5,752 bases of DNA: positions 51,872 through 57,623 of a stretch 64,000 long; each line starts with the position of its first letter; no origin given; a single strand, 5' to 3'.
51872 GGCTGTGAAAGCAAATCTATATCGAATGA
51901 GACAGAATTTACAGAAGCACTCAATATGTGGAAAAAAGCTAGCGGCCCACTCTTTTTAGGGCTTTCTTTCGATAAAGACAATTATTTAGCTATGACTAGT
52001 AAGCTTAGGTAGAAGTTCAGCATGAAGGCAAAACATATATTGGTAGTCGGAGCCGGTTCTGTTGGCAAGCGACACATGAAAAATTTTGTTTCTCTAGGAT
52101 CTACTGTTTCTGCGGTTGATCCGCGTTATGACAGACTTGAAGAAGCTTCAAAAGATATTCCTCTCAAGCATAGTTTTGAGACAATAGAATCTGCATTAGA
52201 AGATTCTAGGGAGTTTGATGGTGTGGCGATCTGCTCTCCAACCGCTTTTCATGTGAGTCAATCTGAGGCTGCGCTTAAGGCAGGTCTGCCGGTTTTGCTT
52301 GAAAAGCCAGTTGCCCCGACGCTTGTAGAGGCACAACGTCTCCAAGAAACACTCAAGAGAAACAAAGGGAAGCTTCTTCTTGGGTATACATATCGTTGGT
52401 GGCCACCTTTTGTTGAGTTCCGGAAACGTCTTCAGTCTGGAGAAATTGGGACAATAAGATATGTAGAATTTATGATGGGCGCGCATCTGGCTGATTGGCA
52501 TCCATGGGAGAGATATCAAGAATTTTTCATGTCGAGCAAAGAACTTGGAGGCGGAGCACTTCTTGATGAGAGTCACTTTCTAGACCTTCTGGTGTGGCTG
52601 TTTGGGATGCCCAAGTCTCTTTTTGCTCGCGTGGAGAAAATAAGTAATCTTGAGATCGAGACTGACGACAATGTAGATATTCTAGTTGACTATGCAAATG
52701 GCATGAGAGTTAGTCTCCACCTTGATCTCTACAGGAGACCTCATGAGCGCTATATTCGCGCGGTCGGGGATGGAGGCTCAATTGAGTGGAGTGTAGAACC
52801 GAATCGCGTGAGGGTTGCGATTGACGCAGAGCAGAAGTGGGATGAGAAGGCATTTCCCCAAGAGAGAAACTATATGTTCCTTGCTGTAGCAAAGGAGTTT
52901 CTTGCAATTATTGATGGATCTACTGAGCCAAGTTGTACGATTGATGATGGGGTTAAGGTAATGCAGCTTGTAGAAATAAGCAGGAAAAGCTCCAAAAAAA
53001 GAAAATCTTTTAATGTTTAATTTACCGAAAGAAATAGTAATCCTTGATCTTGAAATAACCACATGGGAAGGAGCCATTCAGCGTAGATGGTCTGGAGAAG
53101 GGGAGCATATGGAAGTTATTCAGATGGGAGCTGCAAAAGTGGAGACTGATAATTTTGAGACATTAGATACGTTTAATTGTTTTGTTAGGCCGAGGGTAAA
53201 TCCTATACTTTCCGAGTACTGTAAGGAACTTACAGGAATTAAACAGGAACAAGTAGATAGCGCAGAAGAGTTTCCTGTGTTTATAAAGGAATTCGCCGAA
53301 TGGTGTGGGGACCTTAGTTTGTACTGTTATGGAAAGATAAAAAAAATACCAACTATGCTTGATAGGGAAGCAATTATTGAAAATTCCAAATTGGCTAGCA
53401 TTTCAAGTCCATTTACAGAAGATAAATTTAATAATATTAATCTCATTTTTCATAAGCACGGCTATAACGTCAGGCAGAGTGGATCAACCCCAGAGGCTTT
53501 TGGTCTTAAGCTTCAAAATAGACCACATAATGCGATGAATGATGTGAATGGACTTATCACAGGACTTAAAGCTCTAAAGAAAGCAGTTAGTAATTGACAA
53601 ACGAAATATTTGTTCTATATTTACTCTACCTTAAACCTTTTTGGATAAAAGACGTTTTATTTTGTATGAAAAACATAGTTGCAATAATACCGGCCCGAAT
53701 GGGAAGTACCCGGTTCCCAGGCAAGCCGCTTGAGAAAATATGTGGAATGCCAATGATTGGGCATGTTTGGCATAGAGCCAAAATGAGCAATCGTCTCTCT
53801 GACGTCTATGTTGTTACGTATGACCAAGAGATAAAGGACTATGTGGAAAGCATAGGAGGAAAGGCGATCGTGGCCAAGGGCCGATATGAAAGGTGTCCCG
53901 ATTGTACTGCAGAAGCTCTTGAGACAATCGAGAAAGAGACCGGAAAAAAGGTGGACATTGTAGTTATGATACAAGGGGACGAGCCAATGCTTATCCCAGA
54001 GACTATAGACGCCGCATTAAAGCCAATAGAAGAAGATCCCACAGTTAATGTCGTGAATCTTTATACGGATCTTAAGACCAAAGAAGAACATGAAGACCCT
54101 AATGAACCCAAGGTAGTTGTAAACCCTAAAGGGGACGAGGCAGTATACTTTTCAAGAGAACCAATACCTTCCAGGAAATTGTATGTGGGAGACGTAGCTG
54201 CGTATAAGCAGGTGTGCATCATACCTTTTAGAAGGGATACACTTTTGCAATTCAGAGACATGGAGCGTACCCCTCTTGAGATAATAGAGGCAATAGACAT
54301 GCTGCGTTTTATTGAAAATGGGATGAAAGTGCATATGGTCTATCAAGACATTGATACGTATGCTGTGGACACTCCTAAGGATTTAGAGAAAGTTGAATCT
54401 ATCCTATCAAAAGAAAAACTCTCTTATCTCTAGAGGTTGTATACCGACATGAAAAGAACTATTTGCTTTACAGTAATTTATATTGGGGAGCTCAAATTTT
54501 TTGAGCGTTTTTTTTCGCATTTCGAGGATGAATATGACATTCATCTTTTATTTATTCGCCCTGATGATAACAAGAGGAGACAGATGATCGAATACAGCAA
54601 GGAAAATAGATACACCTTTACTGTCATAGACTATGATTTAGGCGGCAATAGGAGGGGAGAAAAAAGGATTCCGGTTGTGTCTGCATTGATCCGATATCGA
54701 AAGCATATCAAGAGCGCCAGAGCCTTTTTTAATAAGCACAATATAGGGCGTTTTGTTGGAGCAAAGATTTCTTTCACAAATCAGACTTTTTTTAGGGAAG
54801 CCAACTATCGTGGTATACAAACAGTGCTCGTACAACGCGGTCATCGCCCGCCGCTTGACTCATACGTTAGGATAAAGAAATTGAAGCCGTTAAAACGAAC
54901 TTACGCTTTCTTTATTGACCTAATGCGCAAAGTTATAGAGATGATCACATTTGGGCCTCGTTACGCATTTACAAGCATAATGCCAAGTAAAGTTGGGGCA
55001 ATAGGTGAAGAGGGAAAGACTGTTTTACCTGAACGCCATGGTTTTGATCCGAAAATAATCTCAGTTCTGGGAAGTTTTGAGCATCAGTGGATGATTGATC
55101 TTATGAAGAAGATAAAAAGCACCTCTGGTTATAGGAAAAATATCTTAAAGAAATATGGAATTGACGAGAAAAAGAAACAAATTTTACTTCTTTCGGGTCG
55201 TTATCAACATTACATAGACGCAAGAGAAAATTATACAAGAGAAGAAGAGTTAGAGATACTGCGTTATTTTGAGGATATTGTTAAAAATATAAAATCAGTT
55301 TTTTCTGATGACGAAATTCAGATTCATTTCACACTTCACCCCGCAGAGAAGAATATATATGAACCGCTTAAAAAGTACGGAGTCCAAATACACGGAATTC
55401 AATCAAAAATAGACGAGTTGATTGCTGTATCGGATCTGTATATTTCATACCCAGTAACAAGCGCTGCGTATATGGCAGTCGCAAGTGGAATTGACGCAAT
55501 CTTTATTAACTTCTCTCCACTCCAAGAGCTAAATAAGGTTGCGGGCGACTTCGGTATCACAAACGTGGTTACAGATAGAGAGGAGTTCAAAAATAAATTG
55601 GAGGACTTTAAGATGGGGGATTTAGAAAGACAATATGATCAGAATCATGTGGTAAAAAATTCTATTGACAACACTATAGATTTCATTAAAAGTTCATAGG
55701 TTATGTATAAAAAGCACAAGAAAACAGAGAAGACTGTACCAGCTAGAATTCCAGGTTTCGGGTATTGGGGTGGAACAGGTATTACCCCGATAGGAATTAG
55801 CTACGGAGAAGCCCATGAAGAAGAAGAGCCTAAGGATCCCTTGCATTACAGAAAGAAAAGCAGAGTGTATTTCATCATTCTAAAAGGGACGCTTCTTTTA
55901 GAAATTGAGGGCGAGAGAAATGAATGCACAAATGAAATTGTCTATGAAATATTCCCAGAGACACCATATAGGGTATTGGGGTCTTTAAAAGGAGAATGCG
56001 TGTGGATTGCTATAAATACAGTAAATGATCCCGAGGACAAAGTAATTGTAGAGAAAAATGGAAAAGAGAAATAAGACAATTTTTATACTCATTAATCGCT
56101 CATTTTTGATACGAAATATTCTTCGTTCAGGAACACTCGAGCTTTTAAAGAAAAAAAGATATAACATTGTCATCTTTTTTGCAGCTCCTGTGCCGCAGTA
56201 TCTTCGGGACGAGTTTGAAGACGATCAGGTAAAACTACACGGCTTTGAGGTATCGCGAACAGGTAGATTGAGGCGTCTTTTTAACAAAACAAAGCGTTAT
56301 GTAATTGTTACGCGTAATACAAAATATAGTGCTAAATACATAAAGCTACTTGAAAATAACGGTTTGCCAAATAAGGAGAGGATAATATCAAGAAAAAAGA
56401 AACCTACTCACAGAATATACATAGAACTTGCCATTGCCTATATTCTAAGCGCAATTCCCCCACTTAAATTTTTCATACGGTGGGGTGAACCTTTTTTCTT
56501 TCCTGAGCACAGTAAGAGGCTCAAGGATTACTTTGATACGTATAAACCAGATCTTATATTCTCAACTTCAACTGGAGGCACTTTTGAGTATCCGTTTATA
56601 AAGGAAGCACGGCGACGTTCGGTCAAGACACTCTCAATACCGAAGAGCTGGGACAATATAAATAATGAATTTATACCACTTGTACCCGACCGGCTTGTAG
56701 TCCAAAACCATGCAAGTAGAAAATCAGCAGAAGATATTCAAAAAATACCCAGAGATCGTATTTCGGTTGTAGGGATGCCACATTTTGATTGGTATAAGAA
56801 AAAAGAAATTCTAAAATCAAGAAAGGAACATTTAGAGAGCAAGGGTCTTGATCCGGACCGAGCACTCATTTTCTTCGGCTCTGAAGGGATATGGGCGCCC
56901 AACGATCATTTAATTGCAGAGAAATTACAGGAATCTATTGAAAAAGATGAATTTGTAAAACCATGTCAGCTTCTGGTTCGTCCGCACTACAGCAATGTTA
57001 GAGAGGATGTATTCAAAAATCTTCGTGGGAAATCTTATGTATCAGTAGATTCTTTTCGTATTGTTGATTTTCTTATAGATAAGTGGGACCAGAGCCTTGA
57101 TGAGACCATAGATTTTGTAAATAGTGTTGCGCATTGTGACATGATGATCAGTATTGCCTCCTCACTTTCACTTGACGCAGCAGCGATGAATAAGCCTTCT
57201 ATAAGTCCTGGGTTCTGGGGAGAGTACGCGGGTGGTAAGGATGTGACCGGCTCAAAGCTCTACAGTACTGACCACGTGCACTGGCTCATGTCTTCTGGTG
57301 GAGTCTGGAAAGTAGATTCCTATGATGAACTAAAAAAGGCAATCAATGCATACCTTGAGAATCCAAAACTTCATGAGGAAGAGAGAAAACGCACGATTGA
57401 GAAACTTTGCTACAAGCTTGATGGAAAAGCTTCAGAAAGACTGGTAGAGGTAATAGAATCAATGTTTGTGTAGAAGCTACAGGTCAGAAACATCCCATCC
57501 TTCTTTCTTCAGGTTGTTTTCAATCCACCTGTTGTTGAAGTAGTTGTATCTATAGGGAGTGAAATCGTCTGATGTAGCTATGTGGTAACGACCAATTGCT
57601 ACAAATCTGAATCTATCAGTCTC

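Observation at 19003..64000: A roughly 45-kb single-strand glycan island encoding a complete nonulosonic-acid pathway, probably legionaminic/bacillosamine-type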

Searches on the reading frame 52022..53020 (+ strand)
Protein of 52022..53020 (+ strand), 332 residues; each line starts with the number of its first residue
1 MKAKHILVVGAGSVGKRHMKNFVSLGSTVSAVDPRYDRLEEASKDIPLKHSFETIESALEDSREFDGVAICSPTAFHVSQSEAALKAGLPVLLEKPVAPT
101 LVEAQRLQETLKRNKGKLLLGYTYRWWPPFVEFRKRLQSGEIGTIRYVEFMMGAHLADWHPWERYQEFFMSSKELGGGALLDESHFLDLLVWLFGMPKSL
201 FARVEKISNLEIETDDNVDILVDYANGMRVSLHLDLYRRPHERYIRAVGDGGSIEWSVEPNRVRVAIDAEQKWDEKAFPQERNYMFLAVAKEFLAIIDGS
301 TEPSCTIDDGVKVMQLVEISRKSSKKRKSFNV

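Call 11: search_protein_families(library=pfam, proteins=[window:52022-53020:+], max_evalue=0.001)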
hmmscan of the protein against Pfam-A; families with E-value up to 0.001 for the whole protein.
window:52022-53020:+ (332 aa): 5 families
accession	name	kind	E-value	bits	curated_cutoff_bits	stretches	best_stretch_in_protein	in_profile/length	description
PF22725.1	GFO_IDH_MocA_C3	-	2.3e-20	73.3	27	1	131-255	2-124/124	GFO/IDH/MocA C-terminal domain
PF01408.29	GFO_IDH_MocA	-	2.3e-18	67.5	24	1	5-121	2-119/120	Oxidoreductase family, NAD-binding Rossmann fold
PF02894.22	GFO_IDH_MocA_C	-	4.4e-17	63.1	22.9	1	134-329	1-215/218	Oxidoreductase family, C-terminal alpha/beta domain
PF13241.12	NAD_binding_7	-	0.00014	22.8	22.1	1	2-49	6-51/104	Putative NAD(P)-binding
PF01262.27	AlaDh_PNT_C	-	0.00057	19.8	23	1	3-46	28-71/214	Alanine dehydrogenase/PNT, C-terminal domain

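Call 31: search_protein_families(library=ncbifam, proteins=[window:52022-53020:+], max_evalue=0.00001)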
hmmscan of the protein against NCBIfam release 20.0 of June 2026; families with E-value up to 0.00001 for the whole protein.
window:52022-53020:+ (332 aa): 7 families
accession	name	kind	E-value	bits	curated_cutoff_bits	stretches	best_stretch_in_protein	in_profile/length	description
TIGR04380.1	myo_inos_iolG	equivalog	1.3e-34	119.5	355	1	5-329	3-328/330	inositol 2-dehydrogenase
NF008607.0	PRK11579.1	subfamily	5.5e-17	61.8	330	1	59-265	59-259/346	oxidoreductase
NF040723.1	UDP-GlcNAcDh_Arch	equivalog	1.7e-16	60.7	450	1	7-146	4-142/302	UDP-N-acetylglucosamine 3-dehydrogenase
NF052479.1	LevoglcsnDh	equivalog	3.1e-14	52.5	650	1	5-206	5-214/386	levoglucosan dehydrogenase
NF007574.0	PRK10206.1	equivalog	2.2e-10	40.1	352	1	50-229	52-221/345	oxidoreductase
NF052679.1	InsChiInosDhIolG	equivalog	4.9e-10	38.9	540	1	6-144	5-147/343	bifunctional inositol 2-dehydrogenase/D-chiro-inositol 1-dehydrogenase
NF041392.1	XylDh_Gfo6_Halo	equivalog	1.4e-09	37.2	350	1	60-158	78-176/350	D-xylose 1-dehydrogenase Gfo6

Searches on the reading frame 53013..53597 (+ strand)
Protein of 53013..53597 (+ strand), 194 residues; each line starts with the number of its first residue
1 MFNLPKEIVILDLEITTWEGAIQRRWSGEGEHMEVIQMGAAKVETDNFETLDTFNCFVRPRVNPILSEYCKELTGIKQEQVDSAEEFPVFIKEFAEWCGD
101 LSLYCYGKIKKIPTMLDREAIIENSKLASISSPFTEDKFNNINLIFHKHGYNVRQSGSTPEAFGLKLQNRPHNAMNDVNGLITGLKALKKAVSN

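Call 11: search_protein_families(library=pfam, proteins=[window:53013-53597:+], max_evalue=0.001)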
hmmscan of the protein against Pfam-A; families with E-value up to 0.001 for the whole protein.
window:53013-53597:+ (194 aa): 1 family
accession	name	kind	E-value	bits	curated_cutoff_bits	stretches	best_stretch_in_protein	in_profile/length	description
PF00929.31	RNase_T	-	3.5e-13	50.9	24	1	9-179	1-158/164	Exonuclease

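Call 48: search_protein_families(library=ncbifam, proteins=[window:53013-53597:+], max_evalue=0.001)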
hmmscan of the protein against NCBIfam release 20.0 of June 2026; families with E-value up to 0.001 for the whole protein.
window:53013-53597:+ (194 aa): 9 families
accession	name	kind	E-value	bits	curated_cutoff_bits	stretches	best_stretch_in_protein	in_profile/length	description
NF005838.0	PRK07748.1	equivalog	6.5e-13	48.7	169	1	7-155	5-141/207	3'-5' exonuclease KapD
NF001688.0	PRK00448.1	equivalog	1.8e-07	29.1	873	1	31-101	438-504/1445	PolC-type DNA polymerase III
NF005836.0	PRK07740.1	equivalog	7.5e-07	28.8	261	1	33-105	77-146/244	hypothetical protein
NF005226.0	PRK06722.1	equivalog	3.4e-06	26.5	290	1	31-108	23-99/281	exonuclease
TIGR01405.1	polC_Gram_pos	equivalog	3.9e-06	24.8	1043.45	1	31-107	204-276/1211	DNA polymerase III subunit alpha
NF005570.0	PRK07247.1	equivalog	6.3e-06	26.2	226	1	30-111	18-95/195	3'-5' exonuclease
NF005981.0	PRK08074.1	equivalog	1.7e-05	23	789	1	32-96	20-80/931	ATP-dependent DNA helicase DinG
NF006316.0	PRK08517.1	equivalog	3.9e-05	23.1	247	1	31-100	85-149/270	3'-5' exonuclease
TIGR01407.1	dinG_rel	hypoth_equivalog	0.0007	17.9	547.7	1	33-95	17-75/889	putative DnaQ family exonuclease/DinG family helicase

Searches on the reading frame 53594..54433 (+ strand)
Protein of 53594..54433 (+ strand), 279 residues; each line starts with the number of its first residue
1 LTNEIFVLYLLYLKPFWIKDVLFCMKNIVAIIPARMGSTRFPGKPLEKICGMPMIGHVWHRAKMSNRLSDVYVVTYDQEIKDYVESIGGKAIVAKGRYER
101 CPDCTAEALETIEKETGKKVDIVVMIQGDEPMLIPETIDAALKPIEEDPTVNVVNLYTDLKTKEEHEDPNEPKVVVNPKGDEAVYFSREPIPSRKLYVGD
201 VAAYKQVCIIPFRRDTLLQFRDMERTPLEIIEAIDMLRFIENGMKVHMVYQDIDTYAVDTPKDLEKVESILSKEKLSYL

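Call 11: search_protein_families(library=pfam, proteins=[window:53594-54433:+], max_evalue=0.001)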
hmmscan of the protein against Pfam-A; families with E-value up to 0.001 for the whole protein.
window:53594-54433:+ (279 aa): 2 families
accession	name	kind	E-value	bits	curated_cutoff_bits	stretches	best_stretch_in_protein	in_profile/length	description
PF02348.25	CTP_transf_3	-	8.9e-41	140.5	22.6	1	29-245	1-216/217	Cytidylyltransferase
PF12804.13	NTP_transf_3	-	3.2e-06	27.9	27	1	35-151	11-117/160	MobA-like NTP transferase domain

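Call 13: search_protein_families(library=ncbifam, proteins=[window:53594-54433:+], max_evalue=0.00001)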
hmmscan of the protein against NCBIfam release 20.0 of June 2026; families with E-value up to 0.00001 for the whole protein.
window:53594-54433:+ (279 aa): 9 families
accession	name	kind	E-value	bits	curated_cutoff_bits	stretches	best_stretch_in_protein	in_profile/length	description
NF009905.0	PRK13368.1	subfamily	8.8e-85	283.9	255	1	27-275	2-242/243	3-deoxy-manno-octulosonate cytidylyltransferase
NF003952.0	PRK05450.1-5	subfamily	3.5e-71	239.3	193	1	27-274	2-248/250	3-deoxy-manno-octulosonate cytidylyltransferase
NF003950.0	PRK05450.1-3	subfamily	9.7e-58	195.4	234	1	27-274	2-245/248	3-deoxy-manno-octulosonate cytidylyltransferase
NF003948.0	PRK05450.1-1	equivalog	6.9e-54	182.7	281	1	26-274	4-246/248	3-deoxy-manno-octulosonate cytidylyltransferase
TIGR00466.1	kdsB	equivalog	4.6e-36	124.4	155.2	1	28-265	3-241/241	3-deoxy-manno-octulosonate cytidylyltransferase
TIGR03584.1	PseF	equivalog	8e-11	42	205.7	1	29-147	1-122/222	pseudaminic acid cytidylyltransferase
NF010933.0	PRK14353.1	equivalog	1.6e-07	30.3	505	1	34-159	17-138/453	bifunctional UDP-N-acetylglucosamine diphosphorylase/glucosamine-1-phosphate N-acetyltransferase GlmU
TIGR01173.1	glmU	equivalog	1e-06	27.9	366.85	1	35-151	13-122/452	bifunctional UDP-N-acetylglucosamine diphosphorylase/glucosamine-1-phosphate N-acetyltransferase GlmU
NF010934.1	PRK14354.1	equivalog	5.4e-06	25.2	450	1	35-144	12-114/447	bifunctional UDP-N-acetylglucosamine diphosphorylase/glucosamine-1-phosphate N-acetyltransferase GlmU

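Call 70: find_related_loci(query=window:53666-54433:+, collection=metagenome_contigs, flank=8000)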
Query window:53666-54433:+ (255 aa) in metagenome_contigs; peptide patterns used: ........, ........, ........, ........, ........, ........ (x = any residue, [..] = any of these).
599 stretches matched a pattern (row limit reached: there are more); 566 encode a relative of the query (tblastn E <= 1e-3); the best 80 are kept; 80 distinct loci.
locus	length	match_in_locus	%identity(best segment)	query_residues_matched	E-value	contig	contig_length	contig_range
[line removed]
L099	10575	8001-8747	60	3-252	2e-96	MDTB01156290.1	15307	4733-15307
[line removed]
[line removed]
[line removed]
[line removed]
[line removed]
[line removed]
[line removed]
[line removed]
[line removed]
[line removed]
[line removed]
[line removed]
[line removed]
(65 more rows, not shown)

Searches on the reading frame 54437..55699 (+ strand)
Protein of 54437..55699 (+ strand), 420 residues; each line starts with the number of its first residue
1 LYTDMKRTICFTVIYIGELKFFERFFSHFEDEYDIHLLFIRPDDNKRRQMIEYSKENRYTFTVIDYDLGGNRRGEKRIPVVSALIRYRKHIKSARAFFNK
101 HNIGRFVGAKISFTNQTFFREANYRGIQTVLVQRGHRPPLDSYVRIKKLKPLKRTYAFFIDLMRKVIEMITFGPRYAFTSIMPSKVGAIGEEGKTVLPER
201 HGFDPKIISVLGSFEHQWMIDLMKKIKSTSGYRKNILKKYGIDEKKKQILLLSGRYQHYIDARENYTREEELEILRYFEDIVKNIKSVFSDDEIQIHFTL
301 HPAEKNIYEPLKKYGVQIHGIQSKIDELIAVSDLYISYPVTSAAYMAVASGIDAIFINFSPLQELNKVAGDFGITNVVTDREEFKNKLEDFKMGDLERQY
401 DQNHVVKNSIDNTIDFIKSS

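Call 11: search_protein_families(library=pfam, proteins=[window:54437-55699:+], max_evalue=0.001)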
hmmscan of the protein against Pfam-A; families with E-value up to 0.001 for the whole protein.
window:54437-55699:+ (420 aa): 1 family
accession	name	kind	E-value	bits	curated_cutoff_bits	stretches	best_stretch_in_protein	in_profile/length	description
PF19892.4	DUF6365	-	0.0006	19.3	32.5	1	229-393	158-325/404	Family of unknown function (DUF6365)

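Call 48: search_protein_families(library=ncbifam, proteins=[window:54437-55699:+], max_evalue=0.001)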
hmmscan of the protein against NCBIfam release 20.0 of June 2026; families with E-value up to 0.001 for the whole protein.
window:54437-55699:+ (420 aa): 0 families

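Call 52: search_protein_families(library=pfam, proteins=[window:54437-55699:+], max_evalue=1)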
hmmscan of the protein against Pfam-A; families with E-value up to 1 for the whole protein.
window:54437-55699:+ (420 aa): 3 families
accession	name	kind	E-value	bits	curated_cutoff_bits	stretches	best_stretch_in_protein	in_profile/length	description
PF19892.4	DUF6365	-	0.0006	19.3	32.5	1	229-393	158-325/404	Family of unknown function (DUF6365)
PF08340.16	YicC-like_C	-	0.042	14.4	27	1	80-123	47-87/120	Endoribonuclease YicC-like, C-terminal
PF20274.4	cREC_REC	-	0.11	13.6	27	1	49-92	23-64/88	Cyclic-phosphate processing Receiver domain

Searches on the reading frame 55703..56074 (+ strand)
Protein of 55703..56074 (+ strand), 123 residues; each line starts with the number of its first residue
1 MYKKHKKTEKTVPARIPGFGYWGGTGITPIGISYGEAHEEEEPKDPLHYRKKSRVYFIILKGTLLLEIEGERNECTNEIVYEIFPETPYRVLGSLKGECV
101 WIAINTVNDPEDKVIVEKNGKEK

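Call 11: search_protein_families(library=pfam, proteins=[window:55703-56074:+], max_evalue=0.001)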
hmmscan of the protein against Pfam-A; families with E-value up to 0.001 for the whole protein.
window:55703-56074:+ (123 aa): 0 families

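Call 52: search_protein_families(library=pfam, proteins=[window:55703-56074:+], max_evalue=1)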
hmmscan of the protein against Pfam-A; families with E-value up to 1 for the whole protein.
window:55703-56074:+ (123 aa): 1 family
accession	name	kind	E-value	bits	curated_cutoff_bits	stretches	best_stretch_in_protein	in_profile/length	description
PF07883.17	Cupin_2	-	0.022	14.9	27.2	1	42-102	9-67/70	Cupin domain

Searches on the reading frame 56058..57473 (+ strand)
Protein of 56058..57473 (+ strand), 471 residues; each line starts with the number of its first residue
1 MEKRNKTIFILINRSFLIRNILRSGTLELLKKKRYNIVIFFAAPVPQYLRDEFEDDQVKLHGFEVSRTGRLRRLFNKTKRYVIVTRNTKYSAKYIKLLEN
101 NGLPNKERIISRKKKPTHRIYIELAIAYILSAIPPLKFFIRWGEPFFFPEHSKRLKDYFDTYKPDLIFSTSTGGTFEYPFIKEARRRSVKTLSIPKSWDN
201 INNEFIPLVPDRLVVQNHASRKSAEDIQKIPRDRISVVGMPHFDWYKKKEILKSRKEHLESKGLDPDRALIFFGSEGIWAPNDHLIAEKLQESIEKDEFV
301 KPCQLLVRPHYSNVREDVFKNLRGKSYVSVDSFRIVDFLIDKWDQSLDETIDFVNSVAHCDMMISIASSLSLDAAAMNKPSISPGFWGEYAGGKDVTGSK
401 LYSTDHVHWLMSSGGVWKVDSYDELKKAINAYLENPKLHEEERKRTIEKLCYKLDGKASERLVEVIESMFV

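Call 11: search_protein_families(library=pfam, proteins=[window:56058-57473:+], max_evalue=0.001)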
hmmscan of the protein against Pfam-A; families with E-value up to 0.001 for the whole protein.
window:56058-57473:+ (471 aa): 1 family
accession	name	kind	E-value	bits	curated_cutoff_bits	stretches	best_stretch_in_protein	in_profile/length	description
PF04464.20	Glyphos_transf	-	2.2e-05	24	22.1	1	211-467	136-366/367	CDP-Glycerol:Poly(glycerophosphate) glycerophosphotransferase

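Call 48: search_protein_families(library=ncbifam, proteins=[window:56058-57473:+], max_evalue=0.001)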
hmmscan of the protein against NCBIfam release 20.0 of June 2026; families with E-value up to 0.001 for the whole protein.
window:56058-57473:+ (471 aa): 2 families
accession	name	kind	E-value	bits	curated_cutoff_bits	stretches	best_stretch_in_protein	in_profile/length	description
NF046086.1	BFO_1060_trans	domain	2.4e-14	53.2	200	2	414-468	303-362/365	BFO_1060 family glycosyltransferase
TIGR04396.2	surf_polysacc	subfamily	0.00047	19.4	125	0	420-469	309-362/427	surface carbohydrate biosynthesis protein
